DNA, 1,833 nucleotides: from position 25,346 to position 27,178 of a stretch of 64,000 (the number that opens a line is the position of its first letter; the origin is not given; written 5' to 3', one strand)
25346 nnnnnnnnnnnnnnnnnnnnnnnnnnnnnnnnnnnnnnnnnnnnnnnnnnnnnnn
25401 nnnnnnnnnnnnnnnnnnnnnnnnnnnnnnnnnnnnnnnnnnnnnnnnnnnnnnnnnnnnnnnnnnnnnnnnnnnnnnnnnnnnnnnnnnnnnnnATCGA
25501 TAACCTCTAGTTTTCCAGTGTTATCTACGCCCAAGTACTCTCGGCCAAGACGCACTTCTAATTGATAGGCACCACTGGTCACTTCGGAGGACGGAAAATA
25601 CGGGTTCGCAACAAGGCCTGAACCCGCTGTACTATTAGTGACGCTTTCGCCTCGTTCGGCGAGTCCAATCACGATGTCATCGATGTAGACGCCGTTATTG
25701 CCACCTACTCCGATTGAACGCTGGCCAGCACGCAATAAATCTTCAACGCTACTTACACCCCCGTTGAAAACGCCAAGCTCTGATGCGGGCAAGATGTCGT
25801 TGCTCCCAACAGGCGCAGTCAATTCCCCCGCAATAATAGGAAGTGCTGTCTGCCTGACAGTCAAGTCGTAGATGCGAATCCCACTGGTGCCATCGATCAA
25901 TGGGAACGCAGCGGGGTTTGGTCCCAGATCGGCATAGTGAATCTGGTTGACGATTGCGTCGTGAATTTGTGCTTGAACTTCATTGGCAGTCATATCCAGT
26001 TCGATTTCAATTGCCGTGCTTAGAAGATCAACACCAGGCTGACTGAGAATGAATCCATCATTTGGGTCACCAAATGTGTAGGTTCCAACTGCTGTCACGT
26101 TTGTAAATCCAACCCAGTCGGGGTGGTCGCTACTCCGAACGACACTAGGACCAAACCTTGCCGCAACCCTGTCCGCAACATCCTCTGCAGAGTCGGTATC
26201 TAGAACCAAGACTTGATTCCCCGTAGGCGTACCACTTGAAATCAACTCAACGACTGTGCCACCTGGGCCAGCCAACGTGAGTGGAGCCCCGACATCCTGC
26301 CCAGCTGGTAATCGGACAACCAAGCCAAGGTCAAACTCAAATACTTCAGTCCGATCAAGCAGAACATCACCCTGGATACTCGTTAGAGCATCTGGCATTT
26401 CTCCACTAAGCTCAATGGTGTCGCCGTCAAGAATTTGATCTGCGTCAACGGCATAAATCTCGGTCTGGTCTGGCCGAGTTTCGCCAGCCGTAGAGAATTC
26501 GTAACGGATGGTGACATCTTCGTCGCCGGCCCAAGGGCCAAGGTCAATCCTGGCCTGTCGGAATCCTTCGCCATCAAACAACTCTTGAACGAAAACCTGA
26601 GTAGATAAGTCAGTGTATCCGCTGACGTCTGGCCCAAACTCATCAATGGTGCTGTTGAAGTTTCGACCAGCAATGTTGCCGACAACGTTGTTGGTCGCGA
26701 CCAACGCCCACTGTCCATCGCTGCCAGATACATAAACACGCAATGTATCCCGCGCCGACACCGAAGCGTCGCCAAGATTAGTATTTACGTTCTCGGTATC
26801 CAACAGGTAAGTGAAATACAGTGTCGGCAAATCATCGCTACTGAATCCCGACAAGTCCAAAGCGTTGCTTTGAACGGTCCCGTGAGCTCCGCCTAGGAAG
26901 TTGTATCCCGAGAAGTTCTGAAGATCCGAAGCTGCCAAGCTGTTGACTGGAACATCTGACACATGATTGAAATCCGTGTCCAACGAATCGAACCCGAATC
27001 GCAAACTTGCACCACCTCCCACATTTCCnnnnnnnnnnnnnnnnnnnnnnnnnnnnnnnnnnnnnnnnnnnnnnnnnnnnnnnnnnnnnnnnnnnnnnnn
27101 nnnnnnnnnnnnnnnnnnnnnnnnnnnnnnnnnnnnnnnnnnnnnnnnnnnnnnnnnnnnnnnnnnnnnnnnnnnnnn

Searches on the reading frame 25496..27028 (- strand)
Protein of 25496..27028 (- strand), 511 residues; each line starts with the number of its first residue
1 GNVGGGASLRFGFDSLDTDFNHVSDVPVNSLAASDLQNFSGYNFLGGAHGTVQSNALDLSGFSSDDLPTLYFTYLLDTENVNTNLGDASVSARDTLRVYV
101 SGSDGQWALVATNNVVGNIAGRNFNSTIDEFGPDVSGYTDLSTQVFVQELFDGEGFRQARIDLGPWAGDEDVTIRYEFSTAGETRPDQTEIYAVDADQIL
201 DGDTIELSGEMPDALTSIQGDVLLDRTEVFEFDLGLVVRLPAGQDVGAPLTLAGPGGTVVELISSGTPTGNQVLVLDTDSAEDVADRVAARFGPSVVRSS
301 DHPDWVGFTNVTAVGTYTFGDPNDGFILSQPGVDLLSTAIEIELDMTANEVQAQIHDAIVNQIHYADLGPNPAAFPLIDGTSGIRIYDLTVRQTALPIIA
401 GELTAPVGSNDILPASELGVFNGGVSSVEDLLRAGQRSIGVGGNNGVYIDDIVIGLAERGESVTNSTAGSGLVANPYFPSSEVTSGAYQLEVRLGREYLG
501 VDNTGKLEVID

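Call 38: predict_structure(alignment_id=A2)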
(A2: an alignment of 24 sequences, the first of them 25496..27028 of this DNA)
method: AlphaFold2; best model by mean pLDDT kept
length: 511 residues; sequences in the alignment: 24
mean_pLDDT: 62.2   pTM: 0.51
mean pLDDT of the five models: 62.2, 61.3, 59.4, 58.7, 55.3
residues with pLDDT >= 90: 29; 70-90: 179; 50-70: 114; < 50: 189
segments of 3 or more residues with pLDDT < 50: 1-6, 15-29, 36-46, 81-92, 116-129, 133-142, 184-188, 219-221, 375-380, 397-405, 407-443, 458-475, 477-479, 482-511
pLDDT, mean of each block of 10 residues (from residue 1): 43 51 45 50 52 79 81 73 44 69 78 55 43 47 65 76 86 79 51 78 76 51 68 89 78 64 86 91 92 86 86 61 69 88 87 84 61 49 52 49 46 37 40 41 61 60 36 44 36 33 31 29
secondary structure, 60 per line:
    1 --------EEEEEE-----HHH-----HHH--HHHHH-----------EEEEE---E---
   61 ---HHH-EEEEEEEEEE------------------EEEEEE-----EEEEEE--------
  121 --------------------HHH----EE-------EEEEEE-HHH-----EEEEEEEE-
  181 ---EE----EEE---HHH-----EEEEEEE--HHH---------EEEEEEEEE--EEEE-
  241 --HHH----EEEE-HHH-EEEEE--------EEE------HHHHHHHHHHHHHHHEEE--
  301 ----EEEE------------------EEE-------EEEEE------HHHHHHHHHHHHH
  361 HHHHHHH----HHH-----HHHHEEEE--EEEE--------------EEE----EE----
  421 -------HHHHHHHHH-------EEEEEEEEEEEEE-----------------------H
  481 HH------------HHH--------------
elements in order: E9-14 H33-37 E49-53 E68-77 E96-101 E107-112 E157-162 E172-179 E190-192 E204-210 E225-233 E236-239 E250-253 E259-263 E272-274 H281-295 E296-298 E305-308 E327-329 E337-341 H348-367 H380-383 E384-387 E390-393 E408-410 H428-436 E444-456

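Call 43: fold_search(model_id=the predicted structure, library=pdb)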
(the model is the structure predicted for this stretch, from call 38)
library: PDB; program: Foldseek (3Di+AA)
matches with E <= 10: 305; with E <= 0.001: 0
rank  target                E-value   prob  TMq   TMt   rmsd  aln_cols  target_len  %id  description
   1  4yu5_A                2.8e-03  1.00  0.15  0.11   7.3       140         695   13  Crystal structure of selenomethionine variant of Bacillus anthracis immune inhibitor A2 peptidase zymogen (released 2015-10-28)
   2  4yu6_A                3.3e-03  1.00  0.15  0.10   3.8       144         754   10  Crystal structure of Bacillus anthracis immune inhibitor A2 peptidase zymogen (released 2015-10-28)
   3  4yu5_B                3.8e-03  1.00  0.15  0.12   3.6       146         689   12  Crystal structure of selenomethionine variant of Bacillus anthracis immune inhibitor A2 peptidase zymogen (released 2015-10-28)
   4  4yu6_B                5.3e-03  1.00  0.15  0.11   3.8       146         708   10  Crystal structure of Bacillus anthracis immune inhibitor A2 peptidase zymogen (released 2015-10-28)
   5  4m4r_A                3.2e-02  0.94  0.15  0.15  12.0       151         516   11  Epha4 ectodomain complex with ephrin a5 (released 2013-10-30)
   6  2ddu                  3.4e-02  0.96  0.13  0.22   7.0       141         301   14  Crystal structure of the third repeat domain of reelin (released 2006-09-26)
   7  3a7q_A                5.1e-02  0.23  0.14  0.11  21.1       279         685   12  Structural basis for specific recognition of reelin by its receptors (released 2010-03-23)
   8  3ckh_A                6.4e-02  0.89  0.14  0.37   5.9       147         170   10  Crystal structure of Eph A4 receptor (released 2008-09-23)
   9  7k7j_A                1.0e-01  0.82  0.14  0.17   8.1       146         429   12  EphB6 receptor ectodomain (released 2021-04-07)
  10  1pnf_A                1.1e-01  0.05  0.09  0.13  18.4       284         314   10  PNGASE F COMPLEX WITH DI-N-ACETYLCHITOBIOSE (released 1996-03-08)
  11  7cze_I                1.1e-01  0.66  0.13  0.34   7.4       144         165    9  Crystal structure of Epstein-Barr virus (EBV) gHgL and in complex with the ligand binding domian (LBD) of EphA2 (released 2020-10-21)
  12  9nj1_A                1.2e-01  0.57  0.13  0.10   6.0       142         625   16  GlfT2 from Nocardia brasiliensis Bound to Galf Tetrasaccharide (released 2026-03-11)
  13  4gwm_A                1.3e-01  0.63  0.14  0.13  13.7       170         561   11  Crystal structure of human promeprin beta (released 2012-09-19)
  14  9dtp_C                1.4e-01  0.18  0.11  0.09  15.3       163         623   15  GlfT2 from Nocardia brasiliensis (released 2025-10-08)
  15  2w91                  1.4e-01  0.11  0.11  0.09  18.1       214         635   10  Structure of a Streptococcus pneumoniae family 85 glycoside hydrolase, Endo-D. (released 2009-01-27)
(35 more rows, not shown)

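Call 55: search_protein_families(library=ncbifam, proteins=[window:25496-27028:-], max_evalue=0.1)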
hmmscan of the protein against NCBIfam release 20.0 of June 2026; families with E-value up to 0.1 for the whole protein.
window:25496-27028:- (511 aa): 0 families

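Call 56: search_protein_families(library=pfam, proteins=[window:25496-27028:-], max_evalue=1)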
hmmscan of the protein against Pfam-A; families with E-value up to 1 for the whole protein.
window:25496-27028:- (511 aa): 2 families
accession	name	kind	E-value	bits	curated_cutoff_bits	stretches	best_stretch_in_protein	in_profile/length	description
PF23213.1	DUF7065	-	0.091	13.3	27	0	337-377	96-138/183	Domain of unknown function (DUF7065)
PF12913.13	SH3_6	-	0.16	12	27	1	88-117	21-50/53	SH3 domain (SH3b1 type)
